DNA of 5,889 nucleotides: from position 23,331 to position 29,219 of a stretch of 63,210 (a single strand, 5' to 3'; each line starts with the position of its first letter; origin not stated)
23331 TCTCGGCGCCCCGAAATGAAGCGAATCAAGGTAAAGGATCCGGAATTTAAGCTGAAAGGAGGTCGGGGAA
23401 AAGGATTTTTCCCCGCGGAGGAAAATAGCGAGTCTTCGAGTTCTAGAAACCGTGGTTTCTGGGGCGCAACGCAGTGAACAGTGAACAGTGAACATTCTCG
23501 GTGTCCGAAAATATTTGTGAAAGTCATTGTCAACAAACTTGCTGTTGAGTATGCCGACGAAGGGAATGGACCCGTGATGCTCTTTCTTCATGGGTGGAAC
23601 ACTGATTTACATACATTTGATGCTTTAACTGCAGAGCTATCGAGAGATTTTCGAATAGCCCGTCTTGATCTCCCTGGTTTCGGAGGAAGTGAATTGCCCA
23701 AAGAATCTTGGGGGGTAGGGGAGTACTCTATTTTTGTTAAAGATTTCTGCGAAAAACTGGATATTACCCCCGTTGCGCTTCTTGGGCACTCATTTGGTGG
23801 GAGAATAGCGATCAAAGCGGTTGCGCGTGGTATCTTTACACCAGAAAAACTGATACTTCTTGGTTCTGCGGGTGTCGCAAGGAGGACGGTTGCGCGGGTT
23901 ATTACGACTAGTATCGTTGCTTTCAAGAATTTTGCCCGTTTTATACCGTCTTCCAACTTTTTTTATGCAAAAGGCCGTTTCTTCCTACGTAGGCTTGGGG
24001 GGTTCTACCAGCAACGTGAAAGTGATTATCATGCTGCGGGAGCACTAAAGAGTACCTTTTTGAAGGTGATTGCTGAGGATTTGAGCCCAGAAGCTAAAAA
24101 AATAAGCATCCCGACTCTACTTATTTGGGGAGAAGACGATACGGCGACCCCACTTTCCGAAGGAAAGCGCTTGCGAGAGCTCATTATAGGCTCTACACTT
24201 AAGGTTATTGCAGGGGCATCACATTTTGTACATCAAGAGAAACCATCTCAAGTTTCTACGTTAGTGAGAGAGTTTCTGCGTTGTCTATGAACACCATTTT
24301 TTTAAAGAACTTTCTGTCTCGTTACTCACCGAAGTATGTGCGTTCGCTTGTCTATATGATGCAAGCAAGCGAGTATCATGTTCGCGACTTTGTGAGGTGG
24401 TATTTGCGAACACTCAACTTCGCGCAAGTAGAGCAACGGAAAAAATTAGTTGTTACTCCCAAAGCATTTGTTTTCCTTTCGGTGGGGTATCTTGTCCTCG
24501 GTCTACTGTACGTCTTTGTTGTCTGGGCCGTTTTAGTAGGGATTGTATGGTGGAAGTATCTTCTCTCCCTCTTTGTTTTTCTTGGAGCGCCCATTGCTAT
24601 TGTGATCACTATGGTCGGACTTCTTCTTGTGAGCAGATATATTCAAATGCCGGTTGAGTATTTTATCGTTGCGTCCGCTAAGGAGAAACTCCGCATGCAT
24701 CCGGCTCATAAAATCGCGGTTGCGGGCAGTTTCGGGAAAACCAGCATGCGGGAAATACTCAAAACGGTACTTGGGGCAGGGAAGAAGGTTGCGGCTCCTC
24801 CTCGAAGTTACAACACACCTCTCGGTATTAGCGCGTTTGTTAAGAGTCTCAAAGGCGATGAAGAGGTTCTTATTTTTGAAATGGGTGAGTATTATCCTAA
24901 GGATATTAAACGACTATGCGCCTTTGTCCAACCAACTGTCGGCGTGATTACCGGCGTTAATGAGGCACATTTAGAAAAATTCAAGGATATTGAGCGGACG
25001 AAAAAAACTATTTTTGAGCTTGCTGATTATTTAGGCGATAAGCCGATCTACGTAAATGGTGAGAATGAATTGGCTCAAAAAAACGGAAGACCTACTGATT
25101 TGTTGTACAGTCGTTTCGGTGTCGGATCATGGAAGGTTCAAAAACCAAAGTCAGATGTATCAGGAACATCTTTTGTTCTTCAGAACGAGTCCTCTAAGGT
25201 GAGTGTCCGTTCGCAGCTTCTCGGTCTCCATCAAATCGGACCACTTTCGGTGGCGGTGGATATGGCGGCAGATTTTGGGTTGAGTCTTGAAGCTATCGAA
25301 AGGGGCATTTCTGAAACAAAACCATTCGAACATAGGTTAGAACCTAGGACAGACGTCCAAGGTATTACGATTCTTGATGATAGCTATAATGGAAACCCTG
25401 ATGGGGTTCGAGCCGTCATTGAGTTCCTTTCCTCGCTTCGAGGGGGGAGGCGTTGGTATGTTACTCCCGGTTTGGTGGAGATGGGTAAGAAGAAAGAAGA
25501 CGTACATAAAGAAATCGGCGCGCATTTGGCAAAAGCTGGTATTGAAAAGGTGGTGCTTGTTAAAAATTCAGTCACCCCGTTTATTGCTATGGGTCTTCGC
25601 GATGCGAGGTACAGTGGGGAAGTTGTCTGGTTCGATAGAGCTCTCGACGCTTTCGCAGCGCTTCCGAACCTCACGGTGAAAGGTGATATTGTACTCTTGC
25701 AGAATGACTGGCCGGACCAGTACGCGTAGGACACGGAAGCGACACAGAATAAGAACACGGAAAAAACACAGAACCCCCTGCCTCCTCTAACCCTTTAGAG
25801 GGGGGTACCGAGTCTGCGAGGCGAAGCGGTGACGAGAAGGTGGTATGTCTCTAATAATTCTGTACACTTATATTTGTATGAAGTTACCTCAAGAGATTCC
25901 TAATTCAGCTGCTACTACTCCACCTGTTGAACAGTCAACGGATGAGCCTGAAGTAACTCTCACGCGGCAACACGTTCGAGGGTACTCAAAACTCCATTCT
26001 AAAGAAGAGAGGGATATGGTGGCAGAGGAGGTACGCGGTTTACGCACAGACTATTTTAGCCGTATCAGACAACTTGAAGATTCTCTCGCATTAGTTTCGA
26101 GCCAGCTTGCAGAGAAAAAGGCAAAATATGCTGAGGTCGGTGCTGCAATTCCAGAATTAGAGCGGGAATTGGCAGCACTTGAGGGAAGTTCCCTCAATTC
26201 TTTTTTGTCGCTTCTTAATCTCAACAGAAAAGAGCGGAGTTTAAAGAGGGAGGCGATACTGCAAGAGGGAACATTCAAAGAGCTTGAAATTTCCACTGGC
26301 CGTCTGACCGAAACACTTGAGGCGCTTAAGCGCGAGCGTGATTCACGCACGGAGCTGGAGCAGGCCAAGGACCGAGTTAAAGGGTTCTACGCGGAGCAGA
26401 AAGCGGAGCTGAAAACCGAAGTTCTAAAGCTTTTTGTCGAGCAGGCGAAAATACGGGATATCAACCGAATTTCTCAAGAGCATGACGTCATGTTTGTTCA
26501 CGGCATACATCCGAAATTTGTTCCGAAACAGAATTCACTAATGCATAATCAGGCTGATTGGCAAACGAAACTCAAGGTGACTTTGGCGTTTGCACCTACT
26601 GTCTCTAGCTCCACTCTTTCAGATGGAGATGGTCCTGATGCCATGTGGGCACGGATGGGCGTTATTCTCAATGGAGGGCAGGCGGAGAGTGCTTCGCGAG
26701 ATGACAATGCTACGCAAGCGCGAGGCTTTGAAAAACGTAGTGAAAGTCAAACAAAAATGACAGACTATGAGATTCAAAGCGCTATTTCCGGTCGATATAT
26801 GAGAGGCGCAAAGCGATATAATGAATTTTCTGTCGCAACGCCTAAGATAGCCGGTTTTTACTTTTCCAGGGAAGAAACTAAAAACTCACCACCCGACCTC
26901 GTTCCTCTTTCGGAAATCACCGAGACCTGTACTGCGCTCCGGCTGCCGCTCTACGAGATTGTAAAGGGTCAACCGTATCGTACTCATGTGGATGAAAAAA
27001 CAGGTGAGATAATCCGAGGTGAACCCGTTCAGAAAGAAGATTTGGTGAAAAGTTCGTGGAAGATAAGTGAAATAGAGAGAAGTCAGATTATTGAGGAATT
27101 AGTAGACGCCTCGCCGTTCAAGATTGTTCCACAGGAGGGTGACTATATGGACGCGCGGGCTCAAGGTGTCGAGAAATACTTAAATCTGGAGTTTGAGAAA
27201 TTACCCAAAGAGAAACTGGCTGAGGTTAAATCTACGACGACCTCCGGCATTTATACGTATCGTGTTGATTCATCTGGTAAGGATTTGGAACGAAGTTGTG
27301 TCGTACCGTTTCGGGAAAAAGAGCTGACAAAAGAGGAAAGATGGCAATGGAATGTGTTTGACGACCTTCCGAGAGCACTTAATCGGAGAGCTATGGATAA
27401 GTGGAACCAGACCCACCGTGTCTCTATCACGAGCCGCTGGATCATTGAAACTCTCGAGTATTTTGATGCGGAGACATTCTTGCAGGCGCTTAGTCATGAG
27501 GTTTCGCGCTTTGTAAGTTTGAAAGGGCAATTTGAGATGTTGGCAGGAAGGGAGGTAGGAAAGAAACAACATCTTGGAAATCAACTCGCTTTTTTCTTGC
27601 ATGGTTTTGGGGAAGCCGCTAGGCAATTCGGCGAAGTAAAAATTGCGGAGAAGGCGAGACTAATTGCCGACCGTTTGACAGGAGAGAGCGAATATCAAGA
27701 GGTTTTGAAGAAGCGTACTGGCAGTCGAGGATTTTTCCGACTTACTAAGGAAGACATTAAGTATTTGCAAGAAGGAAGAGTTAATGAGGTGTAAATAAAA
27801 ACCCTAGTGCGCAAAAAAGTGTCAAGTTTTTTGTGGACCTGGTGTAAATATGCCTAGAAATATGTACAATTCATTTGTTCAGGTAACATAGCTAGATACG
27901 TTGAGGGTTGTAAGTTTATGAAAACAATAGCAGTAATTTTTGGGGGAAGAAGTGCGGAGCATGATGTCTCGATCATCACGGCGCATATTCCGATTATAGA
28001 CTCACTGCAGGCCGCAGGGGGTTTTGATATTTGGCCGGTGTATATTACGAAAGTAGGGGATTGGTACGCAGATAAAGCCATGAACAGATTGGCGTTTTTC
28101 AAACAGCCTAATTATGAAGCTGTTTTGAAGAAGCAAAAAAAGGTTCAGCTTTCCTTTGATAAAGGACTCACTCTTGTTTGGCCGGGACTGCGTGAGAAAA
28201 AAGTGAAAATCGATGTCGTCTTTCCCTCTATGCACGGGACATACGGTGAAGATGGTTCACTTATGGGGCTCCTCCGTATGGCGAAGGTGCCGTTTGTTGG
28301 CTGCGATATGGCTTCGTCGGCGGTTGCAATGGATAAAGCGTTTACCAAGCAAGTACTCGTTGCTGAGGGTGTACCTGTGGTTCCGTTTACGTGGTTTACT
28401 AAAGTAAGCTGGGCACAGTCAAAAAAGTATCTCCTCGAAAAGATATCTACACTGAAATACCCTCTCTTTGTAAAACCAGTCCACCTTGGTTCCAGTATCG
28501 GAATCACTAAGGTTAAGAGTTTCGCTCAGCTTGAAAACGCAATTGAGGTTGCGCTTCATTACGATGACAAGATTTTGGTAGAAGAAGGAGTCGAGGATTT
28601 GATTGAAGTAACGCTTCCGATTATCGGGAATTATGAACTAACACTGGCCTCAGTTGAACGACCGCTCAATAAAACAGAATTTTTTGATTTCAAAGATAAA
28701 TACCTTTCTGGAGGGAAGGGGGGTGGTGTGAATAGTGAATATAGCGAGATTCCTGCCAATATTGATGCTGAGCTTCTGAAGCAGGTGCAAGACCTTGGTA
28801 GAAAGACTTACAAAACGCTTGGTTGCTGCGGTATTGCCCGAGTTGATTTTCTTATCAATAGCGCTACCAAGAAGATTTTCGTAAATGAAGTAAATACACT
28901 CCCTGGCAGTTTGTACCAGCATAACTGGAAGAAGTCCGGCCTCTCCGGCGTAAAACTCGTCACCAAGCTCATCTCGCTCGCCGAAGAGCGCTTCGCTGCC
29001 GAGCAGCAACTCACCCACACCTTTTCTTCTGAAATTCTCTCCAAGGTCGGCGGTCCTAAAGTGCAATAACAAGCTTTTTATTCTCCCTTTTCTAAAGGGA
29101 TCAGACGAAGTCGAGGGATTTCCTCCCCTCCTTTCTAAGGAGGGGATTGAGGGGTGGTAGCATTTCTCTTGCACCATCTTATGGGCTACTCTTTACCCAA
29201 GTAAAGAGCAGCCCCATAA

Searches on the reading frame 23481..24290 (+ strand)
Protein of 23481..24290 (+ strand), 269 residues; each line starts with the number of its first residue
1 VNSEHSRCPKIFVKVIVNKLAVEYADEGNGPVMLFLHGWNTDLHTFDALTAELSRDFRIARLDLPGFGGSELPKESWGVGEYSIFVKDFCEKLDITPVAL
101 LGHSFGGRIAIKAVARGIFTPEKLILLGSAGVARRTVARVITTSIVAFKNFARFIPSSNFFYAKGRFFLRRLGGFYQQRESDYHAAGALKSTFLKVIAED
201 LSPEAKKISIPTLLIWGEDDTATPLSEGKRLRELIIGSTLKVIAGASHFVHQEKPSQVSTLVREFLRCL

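Call 64: search_protein_families(library=pfam, proteins=[window:23481-24290:+], max_evalue=0.001)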
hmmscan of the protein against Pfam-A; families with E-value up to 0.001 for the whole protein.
window:23481-24290:+ (269 aa): 4 families
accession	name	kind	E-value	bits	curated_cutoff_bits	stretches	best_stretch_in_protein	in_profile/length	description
PF00561.26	Abhydrolase_1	-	2.4e-24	86.8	25.8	1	31-255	1-245/245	alpha/beta hydrolase fold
PF12697.13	Abhydrolase_6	-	1.3e-22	82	26.3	1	34-258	2-214/217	Alpha/beta hydrolase family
PF12146.15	Hydrolase_4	-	1.9e-17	63.8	27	1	32-254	6-238/239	Serine aminopeptidase, S33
PF08386.16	Abhydrolase_4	-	0.00082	19.9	21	0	206-267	31-92/103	TAP-like protein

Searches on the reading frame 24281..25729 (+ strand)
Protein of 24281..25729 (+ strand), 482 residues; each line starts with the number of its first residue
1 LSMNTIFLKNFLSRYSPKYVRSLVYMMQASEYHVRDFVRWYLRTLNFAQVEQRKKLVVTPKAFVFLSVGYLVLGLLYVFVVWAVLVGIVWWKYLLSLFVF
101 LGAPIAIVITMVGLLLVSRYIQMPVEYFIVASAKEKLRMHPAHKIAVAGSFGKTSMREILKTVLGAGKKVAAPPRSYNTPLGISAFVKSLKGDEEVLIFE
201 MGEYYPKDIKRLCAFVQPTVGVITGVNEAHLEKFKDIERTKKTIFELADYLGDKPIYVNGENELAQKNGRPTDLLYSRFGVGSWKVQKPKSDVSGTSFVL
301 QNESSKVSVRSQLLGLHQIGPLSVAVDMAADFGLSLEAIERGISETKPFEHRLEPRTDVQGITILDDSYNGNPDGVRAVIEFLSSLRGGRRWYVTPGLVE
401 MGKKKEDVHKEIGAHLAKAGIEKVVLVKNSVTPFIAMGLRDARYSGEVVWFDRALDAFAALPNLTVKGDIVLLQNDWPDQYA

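Call 30: search_protein_families(library=pfam, proteins=[window:24281-25729:+], max_evalue=0.001)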
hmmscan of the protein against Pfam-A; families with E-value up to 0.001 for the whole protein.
window:24281-25729:+ (482 aa): 2 families
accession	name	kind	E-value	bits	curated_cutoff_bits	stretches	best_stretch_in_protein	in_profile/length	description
PF08245.18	Mur_ligase_M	-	3.8e-19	69.9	24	1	147-320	1-191/200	Mur ligase middle domain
PF02875.26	Mur_ligase_C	-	3.3e-14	54.3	28.4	1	351-473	1-123/127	Mur ligase, glutamate ligase domain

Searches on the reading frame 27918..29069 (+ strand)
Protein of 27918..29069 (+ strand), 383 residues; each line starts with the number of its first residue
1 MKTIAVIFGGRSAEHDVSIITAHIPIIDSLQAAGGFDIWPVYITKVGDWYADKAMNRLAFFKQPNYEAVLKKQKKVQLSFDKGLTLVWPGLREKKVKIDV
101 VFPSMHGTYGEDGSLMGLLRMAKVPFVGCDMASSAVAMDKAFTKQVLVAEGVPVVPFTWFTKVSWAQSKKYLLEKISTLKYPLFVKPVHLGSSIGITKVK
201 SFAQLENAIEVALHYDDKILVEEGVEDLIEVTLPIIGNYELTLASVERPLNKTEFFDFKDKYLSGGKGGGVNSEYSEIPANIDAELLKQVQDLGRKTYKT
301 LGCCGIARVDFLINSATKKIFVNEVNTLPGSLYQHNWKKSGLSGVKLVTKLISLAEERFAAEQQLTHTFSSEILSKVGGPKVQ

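Call 30: search_protein_families(library=pfam, proteins=[window:27918-29069:+], max_evalue=0.001)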
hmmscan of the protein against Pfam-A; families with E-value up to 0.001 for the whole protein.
window:27918-29069:+ (383 aa): 3 families
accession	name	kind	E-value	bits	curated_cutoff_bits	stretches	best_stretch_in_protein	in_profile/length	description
PF07478.18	Dala_Dala_lig_C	-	9.2e-52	175.9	24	1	149-352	4-203/204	D-ala D-ala ligase C-terminus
PF01820.27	Dala_Dala_lig_N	-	7.7e-28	97.9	34.6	1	4-129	2-121/121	D-ala D-ala ligase N-terminus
PF02222.28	ATP-grasp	-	2.6e-09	37.4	27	1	165-326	15-160/179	ATP-grasp domain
